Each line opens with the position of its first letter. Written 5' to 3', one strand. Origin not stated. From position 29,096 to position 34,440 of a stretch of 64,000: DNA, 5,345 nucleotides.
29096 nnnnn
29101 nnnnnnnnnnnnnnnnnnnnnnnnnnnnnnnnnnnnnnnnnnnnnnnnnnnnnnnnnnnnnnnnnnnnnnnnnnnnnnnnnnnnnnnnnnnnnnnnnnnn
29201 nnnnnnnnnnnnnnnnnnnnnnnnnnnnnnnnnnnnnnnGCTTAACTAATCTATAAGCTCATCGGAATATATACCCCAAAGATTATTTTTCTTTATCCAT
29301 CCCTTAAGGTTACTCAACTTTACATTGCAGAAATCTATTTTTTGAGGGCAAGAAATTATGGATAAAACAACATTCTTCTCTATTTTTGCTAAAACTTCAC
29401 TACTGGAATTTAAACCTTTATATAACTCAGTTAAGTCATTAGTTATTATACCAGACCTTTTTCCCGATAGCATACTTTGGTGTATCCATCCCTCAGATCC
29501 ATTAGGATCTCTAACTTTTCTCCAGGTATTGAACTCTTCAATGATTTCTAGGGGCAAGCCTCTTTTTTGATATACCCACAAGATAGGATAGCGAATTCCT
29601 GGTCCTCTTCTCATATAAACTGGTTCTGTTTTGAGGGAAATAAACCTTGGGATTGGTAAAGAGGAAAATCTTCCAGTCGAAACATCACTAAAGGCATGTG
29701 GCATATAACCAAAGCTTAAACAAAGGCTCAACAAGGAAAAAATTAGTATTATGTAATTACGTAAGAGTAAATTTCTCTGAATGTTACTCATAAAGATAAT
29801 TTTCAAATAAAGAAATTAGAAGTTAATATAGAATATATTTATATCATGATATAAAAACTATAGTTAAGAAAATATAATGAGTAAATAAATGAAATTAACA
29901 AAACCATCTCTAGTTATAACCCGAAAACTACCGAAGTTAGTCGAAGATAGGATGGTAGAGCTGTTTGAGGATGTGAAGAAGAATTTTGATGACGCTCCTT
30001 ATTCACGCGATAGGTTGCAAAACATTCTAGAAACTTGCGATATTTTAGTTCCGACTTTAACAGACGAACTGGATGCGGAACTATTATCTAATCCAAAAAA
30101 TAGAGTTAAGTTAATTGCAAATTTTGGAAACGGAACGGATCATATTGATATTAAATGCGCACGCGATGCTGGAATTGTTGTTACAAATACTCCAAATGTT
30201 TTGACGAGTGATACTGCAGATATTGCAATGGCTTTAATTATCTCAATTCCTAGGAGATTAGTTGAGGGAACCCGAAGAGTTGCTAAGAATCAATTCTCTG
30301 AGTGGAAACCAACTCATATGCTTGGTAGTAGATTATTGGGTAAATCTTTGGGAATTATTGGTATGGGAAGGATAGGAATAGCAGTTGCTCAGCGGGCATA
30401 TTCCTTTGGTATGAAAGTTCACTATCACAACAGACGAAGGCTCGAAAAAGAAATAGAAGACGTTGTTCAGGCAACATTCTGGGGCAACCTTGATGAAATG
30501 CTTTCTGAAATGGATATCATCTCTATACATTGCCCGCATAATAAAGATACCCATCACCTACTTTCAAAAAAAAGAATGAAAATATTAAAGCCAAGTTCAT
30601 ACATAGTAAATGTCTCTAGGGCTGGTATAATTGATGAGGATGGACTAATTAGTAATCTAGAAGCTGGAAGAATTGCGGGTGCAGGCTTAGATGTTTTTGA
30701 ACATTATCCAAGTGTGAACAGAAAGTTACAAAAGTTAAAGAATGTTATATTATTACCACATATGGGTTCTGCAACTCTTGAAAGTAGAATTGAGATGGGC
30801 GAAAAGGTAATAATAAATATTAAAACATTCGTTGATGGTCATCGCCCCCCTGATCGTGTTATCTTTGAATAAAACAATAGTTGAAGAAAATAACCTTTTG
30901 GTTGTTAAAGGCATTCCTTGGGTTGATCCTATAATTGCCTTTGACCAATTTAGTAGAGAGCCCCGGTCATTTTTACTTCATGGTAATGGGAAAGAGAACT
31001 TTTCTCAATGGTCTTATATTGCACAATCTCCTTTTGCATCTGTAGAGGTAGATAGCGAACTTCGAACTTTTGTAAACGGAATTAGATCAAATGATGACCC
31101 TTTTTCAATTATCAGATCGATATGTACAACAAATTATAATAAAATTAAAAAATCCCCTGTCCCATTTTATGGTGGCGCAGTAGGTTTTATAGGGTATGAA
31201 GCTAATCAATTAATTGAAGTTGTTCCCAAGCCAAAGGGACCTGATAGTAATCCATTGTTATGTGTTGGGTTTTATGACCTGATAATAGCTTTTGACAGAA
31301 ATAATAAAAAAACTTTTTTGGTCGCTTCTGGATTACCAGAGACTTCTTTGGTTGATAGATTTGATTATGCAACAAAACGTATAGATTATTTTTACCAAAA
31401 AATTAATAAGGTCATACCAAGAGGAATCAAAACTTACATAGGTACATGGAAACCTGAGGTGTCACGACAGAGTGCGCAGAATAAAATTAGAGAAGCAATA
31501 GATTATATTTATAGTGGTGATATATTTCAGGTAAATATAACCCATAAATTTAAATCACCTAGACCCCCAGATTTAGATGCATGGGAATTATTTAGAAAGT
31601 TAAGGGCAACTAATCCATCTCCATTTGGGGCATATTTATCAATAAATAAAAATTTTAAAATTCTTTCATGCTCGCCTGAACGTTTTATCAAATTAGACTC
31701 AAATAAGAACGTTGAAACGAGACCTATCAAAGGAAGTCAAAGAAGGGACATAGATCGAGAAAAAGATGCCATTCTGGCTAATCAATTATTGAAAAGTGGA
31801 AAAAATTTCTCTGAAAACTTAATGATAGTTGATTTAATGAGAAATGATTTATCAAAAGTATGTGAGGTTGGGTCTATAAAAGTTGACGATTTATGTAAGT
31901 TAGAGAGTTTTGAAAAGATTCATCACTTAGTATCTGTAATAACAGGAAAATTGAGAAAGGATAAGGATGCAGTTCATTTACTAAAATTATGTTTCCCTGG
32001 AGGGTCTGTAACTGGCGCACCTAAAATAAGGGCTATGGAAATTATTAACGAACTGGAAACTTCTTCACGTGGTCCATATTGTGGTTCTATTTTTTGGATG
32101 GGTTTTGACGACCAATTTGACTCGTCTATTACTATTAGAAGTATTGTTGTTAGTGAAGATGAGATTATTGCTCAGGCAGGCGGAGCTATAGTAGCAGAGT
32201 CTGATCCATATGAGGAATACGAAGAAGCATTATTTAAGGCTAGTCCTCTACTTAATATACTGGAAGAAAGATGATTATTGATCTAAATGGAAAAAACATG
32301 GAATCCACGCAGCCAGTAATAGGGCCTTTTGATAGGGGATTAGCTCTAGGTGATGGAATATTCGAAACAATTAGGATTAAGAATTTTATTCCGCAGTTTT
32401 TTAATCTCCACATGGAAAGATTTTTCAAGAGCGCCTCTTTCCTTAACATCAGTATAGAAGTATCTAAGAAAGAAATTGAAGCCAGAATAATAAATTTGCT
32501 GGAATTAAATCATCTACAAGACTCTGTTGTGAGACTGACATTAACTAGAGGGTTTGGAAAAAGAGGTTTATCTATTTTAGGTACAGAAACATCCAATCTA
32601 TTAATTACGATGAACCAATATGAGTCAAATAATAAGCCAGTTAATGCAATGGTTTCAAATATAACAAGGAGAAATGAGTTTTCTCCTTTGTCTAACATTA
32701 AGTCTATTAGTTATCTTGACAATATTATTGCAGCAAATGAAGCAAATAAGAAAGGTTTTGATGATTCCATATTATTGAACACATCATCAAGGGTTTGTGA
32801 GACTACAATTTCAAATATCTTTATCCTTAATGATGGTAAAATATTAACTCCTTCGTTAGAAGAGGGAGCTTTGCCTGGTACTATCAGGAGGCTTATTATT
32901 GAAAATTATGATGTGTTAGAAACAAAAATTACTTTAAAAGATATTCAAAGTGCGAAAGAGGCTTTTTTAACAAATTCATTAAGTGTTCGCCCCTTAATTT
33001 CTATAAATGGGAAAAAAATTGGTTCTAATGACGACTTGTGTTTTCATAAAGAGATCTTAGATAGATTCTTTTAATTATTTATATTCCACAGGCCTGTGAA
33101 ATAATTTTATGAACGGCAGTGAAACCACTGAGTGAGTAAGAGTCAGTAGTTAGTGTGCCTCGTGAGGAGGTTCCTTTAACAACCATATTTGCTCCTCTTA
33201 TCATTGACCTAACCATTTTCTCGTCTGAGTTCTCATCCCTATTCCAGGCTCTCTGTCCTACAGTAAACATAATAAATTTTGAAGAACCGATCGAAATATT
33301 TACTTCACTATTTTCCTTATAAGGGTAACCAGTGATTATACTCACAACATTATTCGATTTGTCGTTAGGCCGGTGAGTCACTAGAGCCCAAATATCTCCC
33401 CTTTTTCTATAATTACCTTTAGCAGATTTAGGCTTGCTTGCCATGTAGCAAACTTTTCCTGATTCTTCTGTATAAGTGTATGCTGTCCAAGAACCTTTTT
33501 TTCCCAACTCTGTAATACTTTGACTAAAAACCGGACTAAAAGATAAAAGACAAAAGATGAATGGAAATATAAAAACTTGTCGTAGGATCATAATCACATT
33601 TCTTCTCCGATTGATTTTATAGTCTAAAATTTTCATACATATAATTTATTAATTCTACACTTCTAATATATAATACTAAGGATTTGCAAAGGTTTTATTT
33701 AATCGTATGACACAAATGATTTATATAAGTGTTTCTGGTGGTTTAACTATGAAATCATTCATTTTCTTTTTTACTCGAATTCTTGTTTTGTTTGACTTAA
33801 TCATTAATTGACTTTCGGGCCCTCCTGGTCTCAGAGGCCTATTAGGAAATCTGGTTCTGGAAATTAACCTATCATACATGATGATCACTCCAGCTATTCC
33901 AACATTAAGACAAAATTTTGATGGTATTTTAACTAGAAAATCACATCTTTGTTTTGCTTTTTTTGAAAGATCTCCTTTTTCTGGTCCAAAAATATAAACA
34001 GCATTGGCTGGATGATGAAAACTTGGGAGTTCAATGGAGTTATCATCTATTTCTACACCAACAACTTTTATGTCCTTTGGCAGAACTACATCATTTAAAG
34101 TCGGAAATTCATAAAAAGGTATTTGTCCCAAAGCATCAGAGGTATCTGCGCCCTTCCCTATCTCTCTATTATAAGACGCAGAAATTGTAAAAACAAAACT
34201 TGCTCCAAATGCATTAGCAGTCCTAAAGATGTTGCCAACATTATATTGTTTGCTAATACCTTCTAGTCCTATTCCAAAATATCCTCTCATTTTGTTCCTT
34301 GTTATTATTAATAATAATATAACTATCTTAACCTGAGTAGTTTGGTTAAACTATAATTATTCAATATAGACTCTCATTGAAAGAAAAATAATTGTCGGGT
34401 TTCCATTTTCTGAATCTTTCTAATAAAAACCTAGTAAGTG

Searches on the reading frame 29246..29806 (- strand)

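Call 55: search_protein_families(library=pfam, proteins=[window:29246-29806:-], max_evalue=0.00001)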
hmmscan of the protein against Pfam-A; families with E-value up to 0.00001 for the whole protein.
window:29246-29806:- (186 aa): 2 families
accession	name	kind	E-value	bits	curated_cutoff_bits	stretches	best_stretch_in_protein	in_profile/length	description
PF06347.19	SH3_4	-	8.1e-24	83.6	24.1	1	60-115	2-56/56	Bacterial SH3 domain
PF08239.17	SH3_3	-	2.5e-10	40.8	27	1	63-114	3-54/54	Bacterial SH3 domain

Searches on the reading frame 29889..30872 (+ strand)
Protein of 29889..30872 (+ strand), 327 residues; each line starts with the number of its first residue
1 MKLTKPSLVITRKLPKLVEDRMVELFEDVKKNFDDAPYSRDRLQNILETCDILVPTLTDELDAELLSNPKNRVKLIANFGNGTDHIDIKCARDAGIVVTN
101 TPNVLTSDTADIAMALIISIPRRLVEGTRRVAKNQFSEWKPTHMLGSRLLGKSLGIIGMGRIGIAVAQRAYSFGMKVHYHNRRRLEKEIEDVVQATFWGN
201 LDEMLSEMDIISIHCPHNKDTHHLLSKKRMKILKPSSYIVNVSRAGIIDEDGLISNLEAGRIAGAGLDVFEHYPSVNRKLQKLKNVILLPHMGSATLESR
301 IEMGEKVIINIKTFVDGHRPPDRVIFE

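Call 53: search_protein_families(library=pfam, proteins=[window:29889-30872:+], max_evalue=0.001)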
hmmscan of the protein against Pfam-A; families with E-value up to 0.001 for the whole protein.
window:29889-30872:+ (327 aa): 3 families
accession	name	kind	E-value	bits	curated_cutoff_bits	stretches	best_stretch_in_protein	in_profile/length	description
PF02826.25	2-Hacid_dh_C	-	2.5e-55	187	25.1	1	114-293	1-178/178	D-isomer specific 2-hydroxyacid dehydrogenase, NAD binding domain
PF00389.36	2-Hacid_dh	-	8e-26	90.7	24.6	1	19-324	8-133/134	D-isomer specific 2-hydroxyacid dehydrogenase, catalytic domain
PF03446.21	NAD_binding_2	-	1.4e-05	25.6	21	1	154-259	2-109/161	NAD binding domain of 6-phosphogluconate dehydrogenase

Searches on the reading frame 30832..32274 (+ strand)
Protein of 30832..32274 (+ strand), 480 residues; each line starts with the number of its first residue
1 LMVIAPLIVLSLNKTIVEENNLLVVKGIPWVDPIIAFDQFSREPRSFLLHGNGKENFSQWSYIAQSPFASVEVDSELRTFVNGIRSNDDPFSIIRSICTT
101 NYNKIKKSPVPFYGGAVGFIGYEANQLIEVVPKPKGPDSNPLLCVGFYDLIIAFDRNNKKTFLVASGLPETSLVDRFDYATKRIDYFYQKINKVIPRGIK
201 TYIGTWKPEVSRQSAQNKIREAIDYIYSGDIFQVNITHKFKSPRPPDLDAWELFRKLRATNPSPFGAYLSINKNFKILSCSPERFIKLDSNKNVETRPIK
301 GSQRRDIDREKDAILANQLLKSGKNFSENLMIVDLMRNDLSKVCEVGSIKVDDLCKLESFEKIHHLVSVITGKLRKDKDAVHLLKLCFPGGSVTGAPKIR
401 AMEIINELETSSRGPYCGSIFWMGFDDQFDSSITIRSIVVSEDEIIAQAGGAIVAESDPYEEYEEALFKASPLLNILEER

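Call 55: search_protein_families(library=pfam, proteins=[window:30832-32274:+], max_evalue=0.00001)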
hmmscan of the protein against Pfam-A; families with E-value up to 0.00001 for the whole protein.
window:30832-32274:+ (480 aa): 2 families
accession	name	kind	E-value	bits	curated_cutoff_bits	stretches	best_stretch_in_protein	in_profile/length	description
PF00425.24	Chorismate_bind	-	4.7e-85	285.7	27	1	216-469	6-257/257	chorismate binding enzyme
PF04715.19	Anth_synt_I_N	-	1.9e-20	74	23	1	30-163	2-140/140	Anthranilate synthase component I, N terminal region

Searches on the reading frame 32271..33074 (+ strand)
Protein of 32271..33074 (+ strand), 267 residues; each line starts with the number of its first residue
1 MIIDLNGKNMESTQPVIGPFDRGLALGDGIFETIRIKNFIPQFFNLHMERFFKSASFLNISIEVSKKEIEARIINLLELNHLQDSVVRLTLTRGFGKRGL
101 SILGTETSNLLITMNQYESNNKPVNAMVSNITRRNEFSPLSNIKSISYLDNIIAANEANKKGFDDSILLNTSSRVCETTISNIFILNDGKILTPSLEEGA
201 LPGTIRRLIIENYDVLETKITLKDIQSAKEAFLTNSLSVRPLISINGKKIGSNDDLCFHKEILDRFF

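Call 55: search_protein_families(library=pfam, proteins=[window:32271-33074:+], max_evalue=0.00001)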
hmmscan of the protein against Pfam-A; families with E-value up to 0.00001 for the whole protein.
window:32271-33074:+ (267 aa): 1 family
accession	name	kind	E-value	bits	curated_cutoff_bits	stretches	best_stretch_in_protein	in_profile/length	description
PF01063.24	Aminotran_4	-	1.3e-53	182.6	28.5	1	29-242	1-220/223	Amino-transferase class IV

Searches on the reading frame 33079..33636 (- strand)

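Call 55: search_protein_families(library=pfam, proteins=[window:33079-33636:-], max_evalue=0.00001)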
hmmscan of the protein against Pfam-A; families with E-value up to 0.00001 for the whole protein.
window:33079-33636:- (185 aa): 1 family
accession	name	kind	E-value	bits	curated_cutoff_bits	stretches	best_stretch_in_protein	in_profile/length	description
PF06776.18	IalB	-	4e-13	50.1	22.1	1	50-177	1-128/131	Invasion associated locus B (IalB) protein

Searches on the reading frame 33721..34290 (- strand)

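Call 55: search_protein_families(library=pfam, proteins=[window:33721-34290:-], max_evalue=0.00001)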
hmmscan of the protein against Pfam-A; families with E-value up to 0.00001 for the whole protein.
window:33721-34290:- (189 aa): 1 family
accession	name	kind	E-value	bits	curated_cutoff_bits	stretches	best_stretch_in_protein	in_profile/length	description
PF00588.24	SpoU_methylase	-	9.4e-19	68.4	29.7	1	7-139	4-142/142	SpoU rRNA Methylase family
